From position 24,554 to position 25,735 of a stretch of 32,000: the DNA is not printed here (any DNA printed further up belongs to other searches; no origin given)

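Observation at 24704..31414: Compact bipartite type IV pilus-like locus with no ATPase or prepilin peptidase in the window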

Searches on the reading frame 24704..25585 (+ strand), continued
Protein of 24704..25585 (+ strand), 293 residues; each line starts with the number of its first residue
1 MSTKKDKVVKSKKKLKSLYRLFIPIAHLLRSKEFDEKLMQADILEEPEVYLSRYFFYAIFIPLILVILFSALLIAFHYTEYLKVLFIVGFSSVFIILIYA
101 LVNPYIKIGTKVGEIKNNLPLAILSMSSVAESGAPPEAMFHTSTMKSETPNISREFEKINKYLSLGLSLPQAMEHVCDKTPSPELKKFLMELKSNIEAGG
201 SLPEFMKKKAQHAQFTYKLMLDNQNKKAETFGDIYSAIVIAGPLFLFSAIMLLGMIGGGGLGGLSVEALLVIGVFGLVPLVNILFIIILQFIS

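Call 24: find_homologous_proteins(query=P0139, max_evalue=1e-100)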
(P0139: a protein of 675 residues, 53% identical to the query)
Query P0139 (675 aa): 1813 proteins with E <= 1e-100 among 8000 candidates; the best 120 are listed.
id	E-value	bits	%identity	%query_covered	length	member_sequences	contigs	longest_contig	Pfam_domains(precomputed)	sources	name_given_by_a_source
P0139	0.0e+0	1461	100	100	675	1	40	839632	PF00437.27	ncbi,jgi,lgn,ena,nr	ncbi:Flp pilus assembly complex ATPase component [archaeon]|nr:Flp pilus assembly complex ATPase com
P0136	0.0e+0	1373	94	100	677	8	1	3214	PF00437.27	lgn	-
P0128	0.0e+0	1133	77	100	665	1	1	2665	PF14069.12,PF00437.27,PF27713.1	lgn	-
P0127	0.0e+0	1116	76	99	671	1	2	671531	PF00437.27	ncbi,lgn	-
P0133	0.0e+0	1083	73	100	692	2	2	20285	PF00437.27,PF27713.1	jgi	jgi:archaeal flagellar protein FlaI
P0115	0.0e+0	1083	74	99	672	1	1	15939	PF00437.27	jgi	-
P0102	0.0e+0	1078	73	100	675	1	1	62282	PF00437.27,PF27713.1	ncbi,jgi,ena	-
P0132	0.0e+0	1022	72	100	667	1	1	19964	PF00437.27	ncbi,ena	-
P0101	0.0e+0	1019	70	100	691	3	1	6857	PF00437.27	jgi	jgi:archaeal flagellar protein FlaI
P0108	2.5e-295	999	69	100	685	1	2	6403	PF00437.27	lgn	-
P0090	4.4e-285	965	68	100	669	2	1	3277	PF00437.27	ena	-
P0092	2.1e-281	953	66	100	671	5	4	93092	PF00437.27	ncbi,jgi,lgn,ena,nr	ncbi:MAG: type II/IV secretion system ATPase subunit [archaeon]|nr:type II/IV secretion system ATPas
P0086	1.5e-270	917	64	99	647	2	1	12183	PF00437.27,PF27713.1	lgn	-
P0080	1.6e-262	891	63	99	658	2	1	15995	PF00437.27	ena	-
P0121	1.9e-261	887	61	100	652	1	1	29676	PF00437.27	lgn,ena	-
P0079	2.8e-256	870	59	99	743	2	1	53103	PF00437.27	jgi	-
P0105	6.1e-253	859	59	99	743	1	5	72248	PF00437.27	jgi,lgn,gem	-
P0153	1.4e-252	858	61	99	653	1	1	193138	PF00437.27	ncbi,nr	ncbi:MAG: type II/IV secretion system ATPase subunit [Candidatus ainarchaeum sp.]|nr:type II/IV secr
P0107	6.3e-251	852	74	74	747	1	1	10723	PF00437.27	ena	-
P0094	5.6e-249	846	76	74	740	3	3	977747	PF00437.27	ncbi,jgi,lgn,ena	-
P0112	4.2e-248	843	71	79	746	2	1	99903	PF00437.27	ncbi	-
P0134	5.9e-248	843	75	73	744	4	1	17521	PF00437.27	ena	-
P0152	4.9e-245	833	59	99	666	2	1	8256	PF00437.27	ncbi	-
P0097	6.2e-245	833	60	99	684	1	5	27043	PF00437.27,PF27713.1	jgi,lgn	-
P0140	2.0e-242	824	58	99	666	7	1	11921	PF00437.27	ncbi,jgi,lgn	jgi:flagellar protein FlaI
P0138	2.1e-242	824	58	99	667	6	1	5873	PF00437.27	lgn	-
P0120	2.2e-242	824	60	99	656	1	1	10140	PF00437.27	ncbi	ncbi:MAG: type II/IV secretion system ATPase subunit [archaeon]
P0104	4.3e-241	820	58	99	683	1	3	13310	PF00437.27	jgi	jgi:archaeal flagellar protein FlaI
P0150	1.7e-239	815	58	100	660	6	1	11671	PF00437.27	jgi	jgi:archaeal flagellar protein FlaI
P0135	3.7e-239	814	58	99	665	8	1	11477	PF00437.27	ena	-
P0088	4.1e-239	813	58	100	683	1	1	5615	PF00437.27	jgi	jgi:archaeal flagellar protein FlaI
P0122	8.0e-239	812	58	99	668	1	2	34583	PF00437.27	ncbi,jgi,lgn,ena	-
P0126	6.3e-238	809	57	99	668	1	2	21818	PF00437.27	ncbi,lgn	-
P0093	2.1e-237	808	57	100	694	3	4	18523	PF00437.27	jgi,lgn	jgi:flagellar protein FlaI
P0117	2.5e-237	807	57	99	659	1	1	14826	PF00437.27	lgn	-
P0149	1.7e-236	805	58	100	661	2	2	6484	PF00437.27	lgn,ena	-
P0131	2.7e-236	804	58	99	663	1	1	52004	PF00437.27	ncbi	-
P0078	3.0e-236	804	58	99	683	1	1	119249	PF00437.27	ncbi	-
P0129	3.1e-236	804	57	100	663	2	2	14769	PF00437.27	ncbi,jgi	jgi:archaeal flagellar protein FlaI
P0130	4.8e-236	803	58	99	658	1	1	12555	PF00437.27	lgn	-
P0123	7.4e-236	803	58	99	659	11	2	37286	PF00437.27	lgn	-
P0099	1.2e-234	799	56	99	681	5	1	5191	PF00437.27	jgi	jgi:flagellar protein FlaI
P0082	4.4e-234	797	69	74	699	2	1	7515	PF00437.27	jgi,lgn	-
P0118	1.0e-233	796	56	99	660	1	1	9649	PF00437.27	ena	-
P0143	4.6e-233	793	56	100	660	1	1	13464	PF00437.27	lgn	-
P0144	7.8e-231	786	58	99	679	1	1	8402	PF00437.27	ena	-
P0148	1.5e-230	785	58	99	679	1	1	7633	PF00437.27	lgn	-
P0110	2.1e-230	785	56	99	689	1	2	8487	PF00437.27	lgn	-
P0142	2.5e-230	784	58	99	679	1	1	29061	PF00437.27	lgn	-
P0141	4.2e-230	784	58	99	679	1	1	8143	PF00437.27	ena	-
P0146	5.8e-230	783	57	99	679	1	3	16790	PF00437.27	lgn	-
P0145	1.1e-229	782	57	99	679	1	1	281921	PF00437.27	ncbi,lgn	-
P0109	1.4e-229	782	56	99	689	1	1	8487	PF00437.27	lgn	-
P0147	2.3e-229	781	57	99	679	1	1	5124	PF00437.27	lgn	-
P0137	2.6e-229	781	59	96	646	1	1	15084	PF00437.27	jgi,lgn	-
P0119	5.3e-229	780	55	99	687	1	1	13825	PF00437.27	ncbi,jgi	jgi:archaeal flagellar protein FlaI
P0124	5.8e-229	780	55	99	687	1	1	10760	PF00437.27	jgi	jgi:archaeal flagellar protein FlaI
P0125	1.1e-228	779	55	99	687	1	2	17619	PF00437.27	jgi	jgi:archaeal flagellar protein FlaI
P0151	1.6e-222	759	55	99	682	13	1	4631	PF00437.27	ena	-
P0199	2.8e-184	632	73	57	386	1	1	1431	PF00437.27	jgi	jgi:flagellar protein FlaI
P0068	9.1e-166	571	53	72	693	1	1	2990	PF00437.27,PF27713.1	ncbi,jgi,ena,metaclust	metaclust:\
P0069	6.8e-163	562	42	99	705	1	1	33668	PF00437.27,PF27713.1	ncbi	ncbi:MAG: type II/IV secretion system ATPase subunit [archaeon]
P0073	1.5e-159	551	51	71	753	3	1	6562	PF00437.27,PF27713.1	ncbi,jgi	-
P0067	4.4e-159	549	52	72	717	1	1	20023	PF00437.27,PF27713.1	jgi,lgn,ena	-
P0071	8.3e-159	548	48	85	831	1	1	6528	PF00437.27,PF27713.1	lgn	-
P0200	1.6e-154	534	50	71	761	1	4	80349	PF00437.27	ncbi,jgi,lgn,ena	-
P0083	1.2e-152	528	50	72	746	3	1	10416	PF00437.27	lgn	-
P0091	1.3e-152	528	50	71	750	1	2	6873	PF00437.27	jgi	-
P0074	4.1e-152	526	49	71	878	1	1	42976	PF00437.27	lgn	-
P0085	1.7e-151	524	50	72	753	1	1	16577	PF23989.1,PF00437.27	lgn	-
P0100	8.0e-151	522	48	78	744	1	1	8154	PF00437.27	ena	-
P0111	8.7e-151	522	50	71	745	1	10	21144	PF00437.27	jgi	-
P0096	9.3e-151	522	44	85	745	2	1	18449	PF00437.27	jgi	jgi:flagellar protein FlaI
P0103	2.0e-150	520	47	79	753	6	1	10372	PF00437.27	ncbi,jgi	-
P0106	2.5e-150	520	47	78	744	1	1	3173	PF00437.27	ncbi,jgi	-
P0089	5.9e-150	519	49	71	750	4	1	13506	PF00437.27,PF13476.13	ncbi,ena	-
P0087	1.5e-149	518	48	71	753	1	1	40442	PF00437.27,PF13476.13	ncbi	ncbi:MAG: type II/IV secretion system ATPase subunit [Candidatus Diapherotrites archaeon]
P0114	4.0e-149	516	51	71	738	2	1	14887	PF00437.27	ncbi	-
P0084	8.2e-149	515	50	72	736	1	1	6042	PF00437.27,PF13476.13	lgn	-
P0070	3.1e-148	513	49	72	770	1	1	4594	PF00437.27,PF27713.1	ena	-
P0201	5.8e-148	512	50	71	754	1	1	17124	PF23989.1,PF00437.27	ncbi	ncbi:MAG: type II/IV secretion system ATPase subunit [Candidatus Diapherotrites archaeon]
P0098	1.5e-147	511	48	71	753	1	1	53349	PF00437.27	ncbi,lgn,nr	ncbi:MAG: type II/IV secretion system ATPase subunit [Candidatus Diapherotrites archaeon]|nr:type II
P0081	1.4e-146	508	48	71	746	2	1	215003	PF00437.27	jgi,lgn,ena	-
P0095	1.6e-146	508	48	72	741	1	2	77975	PF00437.27,PF13476.13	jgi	-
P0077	8.0e-146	505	51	72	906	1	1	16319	PF00437.27,PF27713.1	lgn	-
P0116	1.2e-145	505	50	68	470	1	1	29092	PF00437.27,PF27713.1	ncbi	ncbi:MAG: type II/IV secretion system ATPase subunit, partial [Candidatus Diapherotrites archaeon]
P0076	1.2e-145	505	51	72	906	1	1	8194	PF00437.27,PF27713.1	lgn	-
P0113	2.2e-145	504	49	71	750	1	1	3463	PF00437.27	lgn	-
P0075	1.6e-144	501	48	72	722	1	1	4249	PF00437.27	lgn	-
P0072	1.0e-143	498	57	58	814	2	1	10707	PF00437.27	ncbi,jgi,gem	ncbi:MAG: ATPase, T2SS/T4P/T4SS family [archaeon]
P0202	2.0e-138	481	38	57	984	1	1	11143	PF06414.19,PF00437.27,PF00005.34,PF01580.25,PF27713.1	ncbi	-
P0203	1.8e-135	471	35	68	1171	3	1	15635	PF06414.19,PF23989.1,PF00437.27,PF00005.34,PF13245.13,PF13555.13,PF01580.25,PF13191.13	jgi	-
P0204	4.6e-134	466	33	71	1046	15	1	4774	PF23989.1,PF00437.27,PF01580.25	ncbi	-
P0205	1.9e-133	464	36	57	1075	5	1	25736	PF23989.1,PF00437.27,PF00005.34,PF13245.13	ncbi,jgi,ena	-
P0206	7.6e-133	462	34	68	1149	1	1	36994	PF06414.19,PF23989.1,PF00437.27,PF00005.34,PF13245.13,PF13555.13,PF13191.13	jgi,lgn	-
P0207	8.6e-132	459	34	58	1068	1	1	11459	PF23989.1,PF00437.27,PF00005.34,PF13245.13,PF01580.25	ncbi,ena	-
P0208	1.3e-131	458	34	58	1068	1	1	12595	PF23989.1,PF00437.27,PF00005.34,PF13245.13,PF01580.25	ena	-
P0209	2.8e-131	457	34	63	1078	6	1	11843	PF23989.1,PF00437.27,PF00005.34,PF13245.13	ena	-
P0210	7.9e-131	456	33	62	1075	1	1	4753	PF23989.1,PF00437.27,PF00005.34,PF13245.13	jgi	jgi:flagellar protein FlaI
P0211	1.1e-129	452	43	82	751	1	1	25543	PF23989.1,PF00437.27,PF27713.1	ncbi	-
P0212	2.9e-129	451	34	70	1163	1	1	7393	PF06414.19,PF23989.1,PF00437.27,PF00005.34,PF13245.13,PF13555.13,PF01580.25,PF13191.13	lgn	-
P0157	5.7e-129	450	47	71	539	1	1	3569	PF00437.27,PF27713.1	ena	-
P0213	1.2e-127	445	44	79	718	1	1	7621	PF00437.27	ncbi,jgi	-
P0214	1.2e-127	445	46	75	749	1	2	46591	PF00437.27,PF27713.1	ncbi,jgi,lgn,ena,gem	-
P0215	2.0e-127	444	33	69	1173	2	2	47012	PF06414.19,PF23989.1,PF00437.27,PF00005.34,PF13245.13,PF13555.13,PF13401.13,PF01580.25,PF13191.13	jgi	jgi:flagellar protein FlaI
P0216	2.8e-127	444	34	62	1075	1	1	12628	PF06414.19,PF23989.1,PF00437.27,PF00005.34,PF13245.13,PF13555.13,PF13401.13,PF01580.25,PF27713.1,PF13191.13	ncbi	-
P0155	7.0e-127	443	47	71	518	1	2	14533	PF23989.1,PF00437.27,PF27713.1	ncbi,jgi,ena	-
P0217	6.9e-125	436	33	67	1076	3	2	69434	PF23989.1,PF00437.27,PF00005.34,PF13245.13,PF01580.25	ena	-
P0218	7.1e-123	429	47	71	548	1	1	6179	PF23989.1,PF00437.27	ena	-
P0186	1.9e-122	428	43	75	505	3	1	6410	PF00437.27,PF27713.1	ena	-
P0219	1.2e-121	425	44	71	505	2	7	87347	PF00437.27,PF27713.1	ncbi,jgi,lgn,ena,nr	ncbi:MAG: type II/IV secretion system ATPase subunit [Candidatus Nanoarchaeia archaeon]|nr:type II/I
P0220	9.3e-121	422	34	68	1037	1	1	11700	PF06414.19,PF00437.27,PF04665.19,PF00005.34,PF13245.13,PF01580.25,PF25199.2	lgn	-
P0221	2.7e-120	421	48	61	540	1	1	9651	PF00437.27,PF27713.1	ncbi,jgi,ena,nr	ncbi:MAG: secretion system protein E [Candidatus Aenigmatarchaeota archaeon]|nr:MAG: secretion syste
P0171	3.1e-120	421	51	57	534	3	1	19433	PF00437.27,PF27713.1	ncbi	-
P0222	3.1e-120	421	47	71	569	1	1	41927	PF23989.1,PF00437.27,PF23990.2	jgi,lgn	jgi:flagellar protein FlaI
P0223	4.3e-120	420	47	71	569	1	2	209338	PF23989.1,PF00437.27,PF23990.2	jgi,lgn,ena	-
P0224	4.6e-120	420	47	71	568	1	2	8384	PF23989.1,PF00437.27,PF23990.2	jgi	-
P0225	5.1e-120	420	42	75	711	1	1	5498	PF23989.1,PF00437.27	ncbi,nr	ncbi:MAG: Flp pilus assembly complex ATPase component TadA [Candidatus Aenigmarchaeota archaeon]|nr:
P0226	6.0e-120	420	48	61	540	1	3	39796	PF00437.27,PF27713.1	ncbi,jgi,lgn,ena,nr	ncbi:MAG: secretion system protein E [Candidatus Aenigmatarchaeota archaeon]|nr:MAG: secretion syste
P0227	1.5e-119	418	44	71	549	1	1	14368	PF00437.27,PF27713.1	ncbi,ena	-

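Call 25: find_encoding_contigs(protein=P0001, flank=1000, max_places=10)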
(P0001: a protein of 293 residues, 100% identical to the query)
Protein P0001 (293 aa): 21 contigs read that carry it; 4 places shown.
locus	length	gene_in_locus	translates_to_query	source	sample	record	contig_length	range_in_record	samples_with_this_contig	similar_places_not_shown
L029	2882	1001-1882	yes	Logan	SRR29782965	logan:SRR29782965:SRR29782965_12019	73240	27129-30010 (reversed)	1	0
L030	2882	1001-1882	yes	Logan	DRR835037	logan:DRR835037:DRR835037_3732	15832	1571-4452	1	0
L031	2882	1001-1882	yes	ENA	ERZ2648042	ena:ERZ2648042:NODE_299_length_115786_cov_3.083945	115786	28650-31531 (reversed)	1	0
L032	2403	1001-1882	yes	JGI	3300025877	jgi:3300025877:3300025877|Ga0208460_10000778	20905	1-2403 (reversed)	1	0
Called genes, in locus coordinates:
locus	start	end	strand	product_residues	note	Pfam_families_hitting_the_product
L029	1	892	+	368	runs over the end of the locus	PF01926:MMR_HSR1, PF02421:FeoB_N (weak), PF02824:TGS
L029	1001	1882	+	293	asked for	PF00482:T2SSF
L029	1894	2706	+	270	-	PF00482:T2SSF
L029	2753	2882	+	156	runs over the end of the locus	-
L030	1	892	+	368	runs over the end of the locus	PF01926:MMR_HSR1, PF02421:FeoB_N (weak), PF02824:TGS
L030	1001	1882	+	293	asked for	PF00482:T2SSF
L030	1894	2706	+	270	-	PF00482:T2SSF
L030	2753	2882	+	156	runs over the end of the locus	-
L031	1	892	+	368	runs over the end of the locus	PF01926:MMR_HSR1, PF02421:FeoB_N (weak), PF02824:TGS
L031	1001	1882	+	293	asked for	PF00482:T2SSF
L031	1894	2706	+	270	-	PF00482:T2SSF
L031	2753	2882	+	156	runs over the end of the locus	-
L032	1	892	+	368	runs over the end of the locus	PF01926:MMR_HSR1, PF02421:FeoB_N (weak), PF02824:TGS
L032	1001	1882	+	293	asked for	PF00482:T2SSF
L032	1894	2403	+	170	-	?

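Call 27: find_related_loci(query=A1, collection=genome_contigs, flank=9000)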
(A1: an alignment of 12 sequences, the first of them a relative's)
Query A1 (675 aa) in genome_contigs; peptide patterns used: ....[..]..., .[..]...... (x = any residue, [..] = any of these).
166 stretches matched a pattern; 133 encode a relative of the query (tblastn E <= 1e-3); the best 80 are kept; 80 distinct loci.
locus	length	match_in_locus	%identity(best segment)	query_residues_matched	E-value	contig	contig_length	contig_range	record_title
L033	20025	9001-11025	100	1-675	0e+0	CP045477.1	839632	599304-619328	MAG: Candidatus Forterrea multitransposorum CG_2015-17_Forterrea_25_41 chromosome, complete genome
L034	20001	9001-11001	76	1-670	0e+0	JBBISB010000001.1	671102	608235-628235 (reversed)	MAG: Candidatus Iainarchaeum archaeon isolate FAS170219_bin_363 NODE_1_length_671102_cov_21.388244, whole genome shotgun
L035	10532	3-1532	97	166-675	0e+0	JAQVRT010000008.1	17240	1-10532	MAG: Candidatus ainarchaeum sp. isolate STF1_257 NODE_8617_length_17240_cov_6.104482_Sandtown_F1, whole genome shotgun s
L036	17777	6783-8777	72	1-672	0e+0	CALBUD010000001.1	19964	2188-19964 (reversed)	MAG TPA_asm: Candidatus Diapherotrites archaeon isolate SRR7299214_bin.7_CONCOCT_v1.1_MAG genome assembly, contig: ERZ78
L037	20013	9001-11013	66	1-672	0e+0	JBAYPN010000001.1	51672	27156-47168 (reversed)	MAG: archaeon isolate SO_2016_LW2_139 scaffold01020_LW138R_2016, whole genome shotgun sequence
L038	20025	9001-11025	73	1-675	0e+0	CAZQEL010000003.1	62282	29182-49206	MAG TPA_asm: uncultured archaeon isolate SRP191223_co1_16 genome assembly, contig: NODE_264_length_62282_cov_6.758561, w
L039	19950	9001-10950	61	1-671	0e+0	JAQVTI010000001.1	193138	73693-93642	MAG: Candidatus ainarchaeum sp. isolate STF1_294 NODE_61_length_193138_cov_5.921662_Sandtown_F1, whole genome shotgun se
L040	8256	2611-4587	59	1-670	0e+0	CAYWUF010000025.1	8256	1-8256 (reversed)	MAG TPA_asm: uncultured archaeon isolate SRP192927_co2_630 genome assembly, contig: NODE_18109_length_8256_cov_11.915742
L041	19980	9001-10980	58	1-675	0e+0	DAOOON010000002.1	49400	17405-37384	MAG TPA_asm: archaeon isolate AMR_MDS_2622 NODE_775_length_49400_cov_18.815361, whole genome shotgun sequence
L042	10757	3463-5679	74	1-670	0e+0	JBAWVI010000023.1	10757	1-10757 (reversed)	MAG: archaeon isolate ELA007 MAG007_23, whole genome shotgun sequence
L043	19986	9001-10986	58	1-671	0e+0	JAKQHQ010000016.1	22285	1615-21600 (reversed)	MAG: archaeon isolate USDE_metabat.173 k141_407285, whole genome shotgun sequence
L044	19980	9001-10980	58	1-671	0e+0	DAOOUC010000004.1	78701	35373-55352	MAG TPA_asm: archaeon isolate AMR_MDS_2477 NODE_263_length_78701_cov_6.881011, whole genome shotgun sequence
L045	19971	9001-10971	58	1-670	0e+0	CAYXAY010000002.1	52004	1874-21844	MAG TPA_asm: uncultured archaeon isolate SRP257756_co1_240 genome assembly, contig: NODE_313_length_52004_cov_8.967276,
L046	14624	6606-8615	57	1-670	0e+0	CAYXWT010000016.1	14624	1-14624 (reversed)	MAG TPA_asm: uncultured archaeon isolate SRP191223_co1_94 genome assembly, contig: NODE_4328_length_14624_cov_22.188688,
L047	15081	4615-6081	69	175-670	0e+0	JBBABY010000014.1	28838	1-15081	MAG: archaeon isolate SO_2017_LW1_34 NODE_1169_length_28838_cov_1.549754_LW64-88_2017, whole genome shotgun sequence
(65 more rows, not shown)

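Call 28: list_cluster_members(proteins=[P0123, P0151, P0140, P0138, P0150, P0135, P0092, P0094, P0099, P0134])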
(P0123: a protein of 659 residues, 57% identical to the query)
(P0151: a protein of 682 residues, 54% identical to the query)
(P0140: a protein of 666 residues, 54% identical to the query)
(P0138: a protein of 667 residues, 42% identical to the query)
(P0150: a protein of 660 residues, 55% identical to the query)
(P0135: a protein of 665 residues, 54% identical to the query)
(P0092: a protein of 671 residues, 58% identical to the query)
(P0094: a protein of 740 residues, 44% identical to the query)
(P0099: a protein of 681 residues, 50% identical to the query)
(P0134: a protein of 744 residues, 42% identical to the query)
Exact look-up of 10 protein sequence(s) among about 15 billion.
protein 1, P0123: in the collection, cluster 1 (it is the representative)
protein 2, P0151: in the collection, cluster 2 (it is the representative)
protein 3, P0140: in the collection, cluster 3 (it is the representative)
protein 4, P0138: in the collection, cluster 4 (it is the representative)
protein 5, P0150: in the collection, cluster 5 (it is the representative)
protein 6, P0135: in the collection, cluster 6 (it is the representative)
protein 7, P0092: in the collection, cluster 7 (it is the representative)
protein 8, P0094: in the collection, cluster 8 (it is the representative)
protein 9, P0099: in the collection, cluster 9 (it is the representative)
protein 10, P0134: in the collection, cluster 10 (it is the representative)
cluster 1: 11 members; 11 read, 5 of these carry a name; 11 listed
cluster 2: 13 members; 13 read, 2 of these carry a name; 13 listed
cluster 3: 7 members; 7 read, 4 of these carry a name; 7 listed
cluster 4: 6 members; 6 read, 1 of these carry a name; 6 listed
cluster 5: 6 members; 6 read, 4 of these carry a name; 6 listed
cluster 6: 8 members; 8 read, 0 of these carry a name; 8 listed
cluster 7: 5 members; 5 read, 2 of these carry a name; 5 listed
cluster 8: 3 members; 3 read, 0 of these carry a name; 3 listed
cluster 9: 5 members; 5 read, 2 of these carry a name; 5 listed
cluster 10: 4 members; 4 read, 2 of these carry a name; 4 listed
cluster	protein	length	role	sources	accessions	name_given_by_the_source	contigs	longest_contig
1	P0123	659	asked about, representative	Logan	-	-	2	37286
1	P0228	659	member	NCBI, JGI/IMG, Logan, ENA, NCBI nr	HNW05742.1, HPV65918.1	MAG TPA: type II/IV secretion system ATPase subunit [archaeon] | type II/IV secretion system ATPase subunit [archaeon]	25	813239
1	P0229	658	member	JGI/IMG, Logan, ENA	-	flagellar protein FlaI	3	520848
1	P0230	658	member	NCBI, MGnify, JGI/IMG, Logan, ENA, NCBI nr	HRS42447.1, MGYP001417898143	MAG TPA: type II/IV secretion system ATPase subunit [Candidatus Diapherotrites archaeon] | FL=1 | type II/IV secretion system ATPase subunit [Candidatus Diapherotrites archaeon]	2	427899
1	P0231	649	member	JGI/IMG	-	flagellar protein FlaI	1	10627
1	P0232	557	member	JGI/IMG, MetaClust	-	\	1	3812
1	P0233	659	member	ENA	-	-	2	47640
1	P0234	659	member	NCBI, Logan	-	-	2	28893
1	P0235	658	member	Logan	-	-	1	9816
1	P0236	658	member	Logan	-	-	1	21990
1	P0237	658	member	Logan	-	-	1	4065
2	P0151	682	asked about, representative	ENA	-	-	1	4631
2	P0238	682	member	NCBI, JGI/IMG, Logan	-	archaeal flagellar protein FlaI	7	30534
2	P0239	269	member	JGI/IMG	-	flagellar protein FlaI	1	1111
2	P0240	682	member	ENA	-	-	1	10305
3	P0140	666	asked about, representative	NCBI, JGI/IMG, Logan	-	flagellar protein FlaI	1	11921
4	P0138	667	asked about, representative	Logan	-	-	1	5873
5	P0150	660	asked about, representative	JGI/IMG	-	archaeal flagellar protein FlaI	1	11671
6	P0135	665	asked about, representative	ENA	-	-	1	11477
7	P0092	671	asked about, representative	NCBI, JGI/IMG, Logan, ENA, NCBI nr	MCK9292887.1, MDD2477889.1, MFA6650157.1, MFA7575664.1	MAG: type II/IV secretion system ATPase subunit [archaeon] | type II/IV secretion system ATPase subunit [archaeon]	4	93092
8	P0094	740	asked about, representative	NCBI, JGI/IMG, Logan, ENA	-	-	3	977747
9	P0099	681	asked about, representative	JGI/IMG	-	flagellar protein FlaI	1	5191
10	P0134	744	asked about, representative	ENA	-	-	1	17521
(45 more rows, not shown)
